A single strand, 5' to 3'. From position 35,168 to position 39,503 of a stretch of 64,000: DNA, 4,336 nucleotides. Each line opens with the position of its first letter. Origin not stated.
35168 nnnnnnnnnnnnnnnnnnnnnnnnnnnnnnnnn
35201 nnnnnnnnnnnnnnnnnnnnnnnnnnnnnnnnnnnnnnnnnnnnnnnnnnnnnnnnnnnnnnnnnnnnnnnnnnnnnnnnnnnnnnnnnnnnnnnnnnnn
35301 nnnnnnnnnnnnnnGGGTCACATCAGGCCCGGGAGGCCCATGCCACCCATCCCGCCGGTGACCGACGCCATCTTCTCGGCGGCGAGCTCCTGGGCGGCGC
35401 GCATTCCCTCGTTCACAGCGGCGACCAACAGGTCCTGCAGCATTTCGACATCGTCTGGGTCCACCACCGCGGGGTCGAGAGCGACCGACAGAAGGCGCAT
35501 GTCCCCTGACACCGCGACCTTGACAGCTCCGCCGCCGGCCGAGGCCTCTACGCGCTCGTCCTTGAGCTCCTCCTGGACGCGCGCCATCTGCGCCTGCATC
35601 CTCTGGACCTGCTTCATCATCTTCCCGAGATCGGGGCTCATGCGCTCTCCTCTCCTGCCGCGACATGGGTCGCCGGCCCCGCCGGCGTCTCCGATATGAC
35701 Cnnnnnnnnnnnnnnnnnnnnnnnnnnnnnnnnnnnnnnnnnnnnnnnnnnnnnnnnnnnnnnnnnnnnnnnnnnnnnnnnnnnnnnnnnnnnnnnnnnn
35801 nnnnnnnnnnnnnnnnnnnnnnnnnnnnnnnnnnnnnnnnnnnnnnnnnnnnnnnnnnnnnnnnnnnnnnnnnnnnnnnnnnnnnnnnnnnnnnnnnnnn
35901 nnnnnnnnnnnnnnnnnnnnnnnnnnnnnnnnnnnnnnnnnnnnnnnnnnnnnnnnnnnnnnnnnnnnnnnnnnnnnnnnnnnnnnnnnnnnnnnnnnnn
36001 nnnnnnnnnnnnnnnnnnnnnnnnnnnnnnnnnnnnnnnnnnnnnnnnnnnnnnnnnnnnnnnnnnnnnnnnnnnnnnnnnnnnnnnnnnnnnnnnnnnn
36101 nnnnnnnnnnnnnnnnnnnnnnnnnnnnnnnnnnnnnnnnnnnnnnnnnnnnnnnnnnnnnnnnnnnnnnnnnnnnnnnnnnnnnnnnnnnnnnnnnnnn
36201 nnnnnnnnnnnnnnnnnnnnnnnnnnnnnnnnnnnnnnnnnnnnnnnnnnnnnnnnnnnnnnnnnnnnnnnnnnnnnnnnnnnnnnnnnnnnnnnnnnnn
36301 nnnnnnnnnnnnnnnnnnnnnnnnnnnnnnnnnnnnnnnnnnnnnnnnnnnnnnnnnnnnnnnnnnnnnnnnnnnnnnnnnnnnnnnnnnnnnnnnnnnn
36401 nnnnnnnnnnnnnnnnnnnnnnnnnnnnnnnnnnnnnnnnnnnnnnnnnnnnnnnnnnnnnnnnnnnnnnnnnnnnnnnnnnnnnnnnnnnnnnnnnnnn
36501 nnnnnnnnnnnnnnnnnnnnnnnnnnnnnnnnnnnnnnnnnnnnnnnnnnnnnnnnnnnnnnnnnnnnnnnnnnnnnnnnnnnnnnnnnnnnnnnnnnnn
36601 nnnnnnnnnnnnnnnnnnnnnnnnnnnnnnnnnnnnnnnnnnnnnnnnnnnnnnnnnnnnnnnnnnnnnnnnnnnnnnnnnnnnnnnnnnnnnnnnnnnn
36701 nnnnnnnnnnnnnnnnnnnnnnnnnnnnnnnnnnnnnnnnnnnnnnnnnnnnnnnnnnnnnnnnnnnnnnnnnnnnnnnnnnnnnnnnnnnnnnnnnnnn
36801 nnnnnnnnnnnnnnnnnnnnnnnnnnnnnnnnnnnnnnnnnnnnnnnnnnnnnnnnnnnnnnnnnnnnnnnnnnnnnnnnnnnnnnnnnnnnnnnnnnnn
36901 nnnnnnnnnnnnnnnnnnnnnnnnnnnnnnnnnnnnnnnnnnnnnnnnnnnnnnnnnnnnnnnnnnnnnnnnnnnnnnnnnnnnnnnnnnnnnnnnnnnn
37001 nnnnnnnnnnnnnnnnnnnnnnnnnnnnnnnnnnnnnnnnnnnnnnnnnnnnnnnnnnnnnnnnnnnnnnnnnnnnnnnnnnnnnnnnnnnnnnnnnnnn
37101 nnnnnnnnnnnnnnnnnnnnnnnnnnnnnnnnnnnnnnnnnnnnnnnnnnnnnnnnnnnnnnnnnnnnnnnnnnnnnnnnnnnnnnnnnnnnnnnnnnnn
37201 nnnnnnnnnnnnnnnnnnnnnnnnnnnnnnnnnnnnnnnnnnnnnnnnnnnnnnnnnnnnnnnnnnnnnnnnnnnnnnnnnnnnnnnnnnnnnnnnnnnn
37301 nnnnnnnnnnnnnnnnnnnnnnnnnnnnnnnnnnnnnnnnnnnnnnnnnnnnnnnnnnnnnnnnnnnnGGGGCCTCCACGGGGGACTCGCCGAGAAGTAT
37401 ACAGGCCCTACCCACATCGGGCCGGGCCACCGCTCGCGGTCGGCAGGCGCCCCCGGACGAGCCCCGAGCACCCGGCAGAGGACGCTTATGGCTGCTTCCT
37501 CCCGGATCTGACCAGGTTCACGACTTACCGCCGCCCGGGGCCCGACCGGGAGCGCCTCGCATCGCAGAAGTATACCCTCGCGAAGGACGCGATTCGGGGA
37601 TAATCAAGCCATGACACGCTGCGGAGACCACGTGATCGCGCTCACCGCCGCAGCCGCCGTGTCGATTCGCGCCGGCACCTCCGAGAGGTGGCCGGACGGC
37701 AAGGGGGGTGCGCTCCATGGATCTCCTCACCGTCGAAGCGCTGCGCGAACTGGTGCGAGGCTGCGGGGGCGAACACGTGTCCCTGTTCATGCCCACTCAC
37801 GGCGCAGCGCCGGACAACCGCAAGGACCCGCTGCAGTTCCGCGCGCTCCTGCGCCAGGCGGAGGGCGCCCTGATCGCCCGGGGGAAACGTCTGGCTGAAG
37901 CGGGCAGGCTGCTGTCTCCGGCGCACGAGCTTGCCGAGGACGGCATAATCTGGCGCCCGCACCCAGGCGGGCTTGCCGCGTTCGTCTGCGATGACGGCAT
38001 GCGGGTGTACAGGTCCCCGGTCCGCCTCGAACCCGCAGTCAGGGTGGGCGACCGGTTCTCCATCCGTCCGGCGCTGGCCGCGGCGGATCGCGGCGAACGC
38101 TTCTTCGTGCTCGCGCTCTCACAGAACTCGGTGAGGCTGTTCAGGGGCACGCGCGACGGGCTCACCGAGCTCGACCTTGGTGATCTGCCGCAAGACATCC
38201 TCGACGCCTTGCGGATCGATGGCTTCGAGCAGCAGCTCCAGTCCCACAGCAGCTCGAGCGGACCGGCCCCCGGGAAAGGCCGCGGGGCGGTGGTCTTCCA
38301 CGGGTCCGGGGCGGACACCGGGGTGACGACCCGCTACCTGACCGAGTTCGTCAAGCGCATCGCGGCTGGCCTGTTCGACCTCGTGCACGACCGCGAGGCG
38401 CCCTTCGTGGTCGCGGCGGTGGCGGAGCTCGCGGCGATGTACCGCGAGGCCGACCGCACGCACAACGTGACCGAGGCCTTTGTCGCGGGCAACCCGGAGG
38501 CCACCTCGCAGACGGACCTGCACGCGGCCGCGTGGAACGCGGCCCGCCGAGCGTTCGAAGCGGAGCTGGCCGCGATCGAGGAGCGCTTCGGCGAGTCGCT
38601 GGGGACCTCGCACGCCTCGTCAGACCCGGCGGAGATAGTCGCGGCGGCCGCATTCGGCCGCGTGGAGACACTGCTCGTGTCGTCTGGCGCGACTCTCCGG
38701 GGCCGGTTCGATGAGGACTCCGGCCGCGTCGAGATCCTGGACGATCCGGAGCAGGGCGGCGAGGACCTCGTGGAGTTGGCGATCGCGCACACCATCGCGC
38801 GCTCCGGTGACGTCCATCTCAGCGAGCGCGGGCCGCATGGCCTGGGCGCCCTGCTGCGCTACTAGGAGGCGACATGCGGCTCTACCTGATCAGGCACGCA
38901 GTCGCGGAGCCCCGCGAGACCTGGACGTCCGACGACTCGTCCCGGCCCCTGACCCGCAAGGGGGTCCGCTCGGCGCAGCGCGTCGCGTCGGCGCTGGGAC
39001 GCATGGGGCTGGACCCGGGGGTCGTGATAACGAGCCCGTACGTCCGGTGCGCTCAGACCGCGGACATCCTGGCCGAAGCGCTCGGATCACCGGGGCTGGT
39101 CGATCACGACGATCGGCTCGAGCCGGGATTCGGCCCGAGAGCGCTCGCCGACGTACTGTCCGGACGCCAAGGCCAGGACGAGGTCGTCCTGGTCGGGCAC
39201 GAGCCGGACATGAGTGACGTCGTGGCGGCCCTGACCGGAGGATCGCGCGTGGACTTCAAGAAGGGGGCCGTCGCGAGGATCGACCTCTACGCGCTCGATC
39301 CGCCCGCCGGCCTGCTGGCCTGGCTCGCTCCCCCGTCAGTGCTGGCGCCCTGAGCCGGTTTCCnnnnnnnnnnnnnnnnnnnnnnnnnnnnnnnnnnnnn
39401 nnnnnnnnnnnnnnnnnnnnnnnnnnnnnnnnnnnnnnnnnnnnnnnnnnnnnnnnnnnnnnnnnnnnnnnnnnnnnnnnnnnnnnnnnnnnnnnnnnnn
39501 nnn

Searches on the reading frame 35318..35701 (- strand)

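Call 12: search_protein_families(library=pfam, proteins=[window:35318-35701:-], max_evalue=0.00001)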
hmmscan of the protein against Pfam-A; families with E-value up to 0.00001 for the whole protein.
window:35318-35701:- (127 aa): 1 family
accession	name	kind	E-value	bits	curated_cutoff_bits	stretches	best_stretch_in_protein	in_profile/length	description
PF02575.21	YbaB_DNA_bd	-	1.4e-33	115.4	25.5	1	29-118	1-90/91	YbaB/EbfC DNA-binding family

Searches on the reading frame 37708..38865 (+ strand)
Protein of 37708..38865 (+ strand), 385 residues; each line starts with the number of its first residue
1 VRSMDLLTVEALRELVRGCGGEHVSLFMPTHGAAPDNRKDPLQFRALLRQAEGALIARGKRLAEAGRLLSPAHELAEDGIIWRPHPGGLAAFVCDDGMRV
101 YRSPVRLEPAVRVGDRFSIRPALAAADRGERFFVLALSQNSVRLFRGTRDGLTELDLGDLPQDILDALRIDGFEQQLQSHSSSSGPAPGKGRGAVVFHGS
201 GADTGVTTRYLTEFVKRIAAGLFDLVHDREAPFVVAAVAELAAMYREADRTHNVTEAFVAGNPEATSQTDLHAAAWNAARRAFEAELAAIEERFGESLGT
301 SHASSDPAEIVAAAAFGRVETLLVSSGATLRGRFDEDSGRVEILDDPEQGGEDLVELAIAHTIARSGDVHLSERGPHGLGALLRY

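Call 14: search_protein_families(library=pfam, proteins=[window:37708-38865:+], max_evalue=0.00001)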
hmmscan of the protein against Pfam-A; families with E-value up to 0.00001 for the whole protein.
window:37708-38865:+ (385 aa): 5 families
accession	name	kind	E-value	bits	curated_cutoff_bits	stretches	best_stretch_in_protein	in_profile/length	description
PF18845.6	baeRF_family3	-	1.3e-31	110.6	31.5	1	131-318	1-168/168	Bacterial archaeo-eukaryotic release factor family 3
PF18849.6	baeRF_family7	-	2.5e-30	106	27.2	1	132-278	1-141/144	Bacterial archaeo-eukaryotic release factor family 7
PF18848.6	baeRF_family6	-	6.9e-24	85.3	27.5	1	131-278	2-146/149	Bacterial archaeo-eukaryotic release factor family 6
PF18855.6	baeRF_family11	-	4.8e-15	56.6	27.2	1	132-275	4-129/139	Bacterial archaeo-eukaryotic release factor family 11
PF18851.6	baeRF_family8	-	1.5e-14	54.6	27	1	131-286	3-140/141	Bacterial archaeo-eukaryotic release factor family 8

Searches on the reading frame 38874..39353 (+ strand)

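Call 14: search_protein_families(library=pfam, proteins=[window:38874-39353:+], max_evalue=0.00001)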
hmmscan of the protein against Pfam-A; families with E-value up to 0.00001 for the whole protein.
window:38874-39353:+ (159 aa): 1 family
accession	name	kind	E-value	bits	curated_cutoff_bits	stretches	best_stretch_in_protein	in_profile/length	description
PF00300.27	His_Phos_1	-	3.3e-12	46.9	21.7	1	3-82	1-77/194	Histidine phosphatase superfamily (branch 1)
